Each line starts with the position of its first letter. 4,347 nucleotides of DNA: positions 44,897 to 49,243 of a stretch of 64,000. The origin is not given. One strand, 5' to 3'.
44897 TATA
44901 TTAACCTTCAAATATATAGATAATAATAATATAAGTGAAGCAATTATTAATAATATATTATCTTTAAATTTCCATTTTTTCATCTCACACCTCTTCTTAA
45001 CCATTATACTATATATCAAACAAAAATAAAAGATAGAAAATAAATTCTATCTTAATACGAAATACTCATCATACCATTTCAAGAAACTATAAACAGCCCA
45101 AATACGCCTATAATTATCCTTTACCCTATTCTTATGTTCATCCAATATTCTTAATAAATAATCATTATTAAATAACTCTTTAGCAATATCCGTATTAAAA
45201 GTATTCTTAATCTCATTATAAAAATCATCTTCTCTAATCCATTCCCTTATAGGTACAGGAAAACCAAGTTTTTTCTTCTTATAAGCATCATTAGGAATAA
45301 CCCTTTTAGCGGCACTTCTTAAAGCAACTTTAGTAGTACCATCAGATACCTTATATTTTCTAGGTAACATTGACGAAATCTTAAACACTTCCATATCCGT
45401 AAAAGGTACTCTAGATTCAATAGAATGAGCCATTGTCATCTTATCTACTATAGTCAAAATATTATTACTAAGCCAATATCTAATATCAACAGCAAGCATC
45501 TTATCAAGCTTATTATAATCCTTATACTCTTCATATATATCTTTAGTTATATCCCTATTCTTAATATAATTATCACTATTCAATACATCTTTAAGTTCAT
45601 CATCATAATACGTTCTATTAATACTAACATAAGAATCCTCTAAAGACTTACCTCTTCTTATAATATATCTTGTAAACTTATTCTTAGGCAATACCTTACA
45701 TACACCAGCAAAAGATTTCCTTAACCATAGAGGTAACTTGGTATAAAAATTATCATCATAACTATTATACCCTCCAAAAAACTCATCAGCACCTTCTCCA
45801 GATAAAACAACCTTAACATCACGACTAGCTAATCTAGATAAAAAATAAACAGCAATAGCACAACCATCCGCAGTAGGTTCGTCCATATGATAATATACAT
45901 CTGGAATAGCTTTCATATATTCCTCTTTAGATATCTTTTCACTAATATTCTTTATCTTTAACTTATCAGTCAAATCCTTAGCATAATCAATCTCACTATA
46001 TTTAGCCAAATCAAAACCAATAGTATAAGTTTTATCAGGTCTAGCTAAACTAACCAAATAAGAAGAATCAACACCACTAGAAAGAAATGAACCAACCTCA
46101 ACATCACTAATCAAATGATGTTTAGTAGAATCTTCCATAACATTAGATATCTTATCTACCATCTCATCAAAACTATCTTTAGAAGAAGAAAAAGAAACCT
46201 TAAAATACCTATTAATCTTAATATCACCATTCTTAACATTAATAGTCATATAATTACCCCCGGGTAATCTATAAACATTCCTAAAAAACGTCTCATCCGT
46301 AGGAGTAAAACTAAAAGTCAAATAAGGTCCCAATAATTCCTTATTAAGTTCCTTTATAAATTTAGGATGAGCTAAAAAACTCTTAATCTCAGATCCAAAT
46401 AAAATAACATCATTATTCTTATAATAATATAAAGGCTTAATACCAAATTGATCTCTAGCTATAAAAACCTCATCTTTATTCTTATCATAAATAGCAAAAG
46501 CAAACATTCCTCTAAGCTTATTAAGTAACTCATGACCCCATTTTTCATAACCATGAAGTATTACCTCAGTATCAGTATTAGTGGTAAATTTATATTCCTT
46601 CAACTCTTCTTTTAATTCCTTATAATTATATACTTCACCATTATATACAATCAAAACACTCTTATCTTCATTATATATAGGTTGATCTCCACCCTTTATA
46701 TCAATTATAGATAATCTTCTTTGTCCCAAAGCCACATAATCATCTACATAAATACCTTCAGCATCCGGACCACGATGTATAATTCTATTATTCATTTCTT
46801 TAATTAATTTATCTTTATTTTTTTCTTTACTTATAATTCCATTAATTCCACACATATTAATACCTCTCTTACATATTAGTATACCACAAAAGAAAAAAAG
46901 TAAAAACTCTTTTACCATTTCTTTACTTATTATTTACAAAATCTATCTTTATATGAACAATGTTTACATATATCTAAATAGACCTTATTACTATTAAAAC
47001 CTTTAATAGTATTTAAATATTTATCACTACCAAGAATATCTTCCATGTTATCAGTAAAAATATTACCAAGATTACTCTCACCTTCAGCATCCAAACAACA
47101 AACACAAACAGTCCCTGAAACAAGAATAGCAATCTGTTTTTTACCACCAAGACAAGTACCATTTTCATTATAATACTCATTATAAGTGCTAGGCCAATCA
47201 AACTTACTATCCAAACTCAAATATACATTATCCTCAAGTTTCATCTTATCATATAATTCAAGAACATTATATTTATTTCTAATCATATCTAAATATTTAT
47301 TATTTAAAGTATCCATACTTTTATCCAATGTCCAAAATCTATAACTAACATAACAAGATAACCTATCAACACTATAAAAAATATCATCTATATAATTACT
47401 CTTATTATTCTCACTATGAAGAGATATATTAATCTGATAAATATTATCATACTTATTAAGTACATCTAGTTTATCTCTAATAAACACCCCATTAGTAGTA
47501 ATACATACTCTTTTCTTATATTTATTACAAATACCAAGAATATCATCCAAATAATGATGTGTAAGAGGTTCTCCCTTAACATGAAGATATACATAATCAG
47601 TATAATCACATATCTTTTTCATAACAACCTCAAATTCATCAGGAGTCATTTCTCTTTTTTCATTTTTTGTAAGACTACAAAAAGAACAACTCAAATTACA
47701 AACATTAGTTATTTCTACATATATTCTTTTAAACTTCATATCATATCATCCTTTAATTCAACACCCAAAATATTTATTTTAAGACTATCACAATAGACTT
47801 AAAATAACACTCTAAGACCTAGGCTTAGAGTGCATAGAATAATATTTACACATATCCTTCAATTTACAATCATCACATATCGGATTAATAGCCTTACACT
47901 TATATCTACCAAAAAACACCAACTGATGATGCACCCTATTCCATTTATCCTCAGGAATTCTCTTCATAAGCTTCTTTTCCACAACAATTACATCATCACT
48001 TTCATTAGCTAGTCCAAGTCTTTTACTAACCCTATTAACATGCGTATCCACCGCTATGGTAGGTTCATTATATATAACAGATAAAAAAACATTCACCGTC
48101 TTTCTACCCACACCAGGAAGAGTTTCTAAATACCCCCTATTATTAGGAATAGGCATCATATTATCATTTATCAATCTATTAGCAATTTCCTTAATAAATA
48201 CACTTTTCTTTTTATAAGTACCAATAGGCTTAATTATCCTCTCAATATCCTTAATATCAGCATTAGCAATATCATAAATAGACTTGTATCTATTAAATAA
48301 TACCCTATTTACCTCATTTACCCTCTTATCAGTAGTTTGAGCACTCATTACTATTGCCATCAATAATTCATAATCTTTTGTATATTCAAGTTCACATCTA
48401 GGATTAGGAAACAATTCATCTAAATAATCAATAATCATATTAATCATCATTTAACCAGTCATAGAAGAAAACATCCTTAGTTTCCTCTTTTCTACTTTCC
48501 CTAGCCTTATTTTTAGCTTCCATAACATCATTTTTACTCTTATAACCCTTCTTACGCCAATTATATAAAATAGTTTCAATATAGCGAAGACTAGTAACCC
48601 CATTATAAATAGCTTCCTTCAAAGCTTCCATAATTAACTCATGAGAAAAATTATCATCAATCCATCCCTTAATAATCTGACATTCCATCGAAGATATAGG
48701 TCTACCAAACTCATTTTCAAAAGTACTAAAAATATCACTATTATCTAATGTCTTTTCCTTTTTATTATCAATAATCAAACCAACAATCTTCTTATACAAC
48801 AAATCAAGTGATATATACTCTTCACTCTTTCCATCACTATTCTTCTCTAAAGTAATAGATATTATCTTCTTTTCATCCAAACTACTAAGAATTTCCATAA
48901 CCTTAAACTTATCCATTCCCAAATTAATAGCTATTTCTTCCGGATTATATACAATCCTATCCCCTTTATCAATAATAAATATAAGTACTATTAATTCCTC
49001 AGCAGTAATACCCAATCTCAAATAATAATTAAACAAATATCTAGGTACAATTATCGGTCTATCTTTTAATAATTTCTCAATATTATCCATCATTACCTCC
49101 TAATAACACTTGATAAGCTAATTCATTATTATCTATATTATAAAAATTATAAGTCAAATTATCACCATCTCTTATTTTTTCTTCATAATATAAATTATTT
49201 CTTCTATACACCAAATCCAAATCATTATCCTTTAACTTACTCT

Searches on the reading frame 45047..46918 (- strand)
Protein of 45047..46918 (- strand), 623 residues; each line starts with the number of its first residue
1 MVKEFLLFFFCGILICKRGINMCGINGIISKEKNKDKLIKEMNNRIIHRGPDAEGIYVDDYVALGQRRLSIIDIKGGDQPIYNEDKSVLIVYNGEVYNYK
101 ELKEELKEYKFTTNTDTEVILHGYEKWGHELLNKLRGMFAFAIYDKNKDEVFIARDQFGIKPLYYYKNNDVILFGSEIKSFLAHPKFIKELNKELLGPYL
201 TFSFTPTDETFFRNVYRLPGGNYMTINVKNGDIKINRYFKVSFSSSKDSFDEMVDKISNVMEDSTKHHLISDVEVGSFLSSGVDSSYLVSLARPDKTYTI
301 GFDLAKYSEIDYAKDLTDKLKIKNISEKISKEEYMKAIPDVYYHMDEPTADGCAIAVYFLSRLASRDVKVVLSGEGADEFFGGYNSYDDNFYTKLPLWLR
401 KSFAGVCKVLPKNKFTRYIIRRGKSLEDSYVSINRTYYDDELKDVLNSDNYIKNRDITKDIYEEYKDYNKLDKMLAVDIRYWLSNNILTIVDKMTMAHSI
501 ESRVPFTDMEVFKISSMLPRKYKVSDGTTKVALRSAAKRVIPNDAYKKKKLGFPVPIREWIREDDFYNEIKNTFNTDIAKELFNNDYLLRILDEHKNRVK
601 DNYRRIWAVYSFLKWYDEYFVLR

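Call 28: search_protein_families(library=pfam, proteins=[window:45047-46918:-], max_evalue=0.00001)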
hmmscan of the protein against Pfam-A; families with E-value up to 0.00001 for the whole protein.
window:45047-46918:- (623 aa): 3 families
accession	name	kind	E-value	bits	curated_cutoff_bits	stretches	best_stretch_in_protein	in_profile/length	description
PF00733.27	Asn_synthase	-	6e-81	273.3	21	1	257-616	2-353/354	Asparagine synthase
PF13537.11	GATase_7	-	4.4e-47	159.5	25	1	66-183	1-123/123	Glutamine amidotransferase domain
PF13522.11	GATase_6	-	3.6e-42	143.9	27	1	51-177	1-130/130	Glutamine amidotransferase domain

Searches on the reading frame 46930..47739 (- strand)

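Call 28: search_protein_families(library=pfam, proteins=[window:46930-47739:-], max_evalue=0.00001)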
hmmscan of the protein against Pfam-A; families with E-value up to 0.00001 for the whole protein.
window:46930-47739:- (269 aa): 2 families
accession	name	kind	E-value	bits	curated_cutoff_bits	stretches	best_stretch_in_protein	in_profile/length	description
PF04055.27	Radical_SAM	-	9.1e-13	49.1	29.5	1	8-117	1-116/166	Radical SAM superfamily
PF13186.11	SPASM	-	2.5e-10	40.9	21.5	1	196-261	1-66/67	Iron-sulfur cluster-binding domain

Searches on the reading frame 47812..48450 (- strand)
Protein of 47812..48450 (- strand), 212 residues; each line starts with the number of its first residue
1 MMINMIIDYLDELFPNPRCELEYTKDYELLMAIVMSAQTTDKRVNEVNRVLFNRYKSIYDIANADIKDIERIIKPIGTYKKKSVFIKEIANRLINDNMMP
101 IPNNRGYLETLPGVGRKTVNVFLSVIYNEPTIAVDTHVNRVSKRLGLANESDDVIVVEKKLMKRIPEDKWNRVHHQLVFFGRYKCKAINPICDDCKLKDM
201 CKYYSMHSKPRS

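Call 70: search_protein_families(library=ncbifam, max_evalue=0.00001, proteins=[window:47812-48450:-])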
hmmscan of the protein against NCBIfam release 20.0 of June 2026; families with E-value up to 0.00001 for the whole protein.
window:47812-48450:- (212 aa): 6 families
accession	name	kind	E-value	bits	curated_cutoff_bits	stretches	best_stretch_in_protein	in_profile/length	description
TIGR01083.1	nth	equivalog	1.6e-65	220.4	211.7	1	4-192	5-192/192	endonuclease III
NF007978.0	PRK10702.1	equivalog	3.7e-42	144.3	405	1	6-204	9-206/211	endonuclease III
TIGR01084.1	mutY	equivalog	5.2e-18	65.6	286.5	1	24-206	26-211/277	A/G-specific adenine glycosylase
NF053634.1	MonDNAglycDR2438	equivalog_domain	1.4e-15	57.5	400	1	99-208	101-211/219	monofunctional DNA glycosylase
NF008132.0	PRK10880.1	equivalog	5.6e-11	42.1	427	1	26-208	31-216/351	A/G-specific adenine glycosylase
NF010488.0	PRK13910.1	equivalog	3.6e-09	36.4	471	1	34-201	1-167/290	adenine-specific DNA glycosylase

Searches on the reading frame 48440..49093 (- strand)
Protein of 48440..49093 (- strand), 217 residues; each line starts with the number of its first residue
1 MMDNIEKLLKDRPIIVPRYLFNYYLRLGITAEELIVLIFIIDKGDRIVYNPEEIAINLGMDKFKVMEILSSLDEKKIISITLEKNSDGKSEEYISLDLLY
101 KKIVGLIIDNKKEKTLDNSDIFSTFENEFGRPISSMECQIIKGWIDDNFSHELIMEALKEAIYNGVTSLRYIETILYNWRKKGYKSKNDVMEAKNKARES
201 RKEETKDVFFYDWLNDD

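Call 70: search_protein_families(library=ncbifam, max_evalue=0.00001, proteins=[window:48440-49093:-])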
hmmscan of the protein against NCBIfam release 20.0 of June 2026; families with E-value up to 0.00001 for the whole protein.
window:48440-49093:- (217 aa): 2 families
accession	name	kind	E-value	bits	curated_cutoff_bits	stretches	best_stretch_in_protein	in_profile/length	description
TIGR01446.1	DnaD_dom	domain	3.2e-20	72.1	24.95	1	121-191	1-72/73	DnaD domain protein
TIGR04548.1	DnaD_Mollicutes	hypoth_equivalog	1.4e-09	38.2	100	1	17-160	12-146/178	DnaD family protein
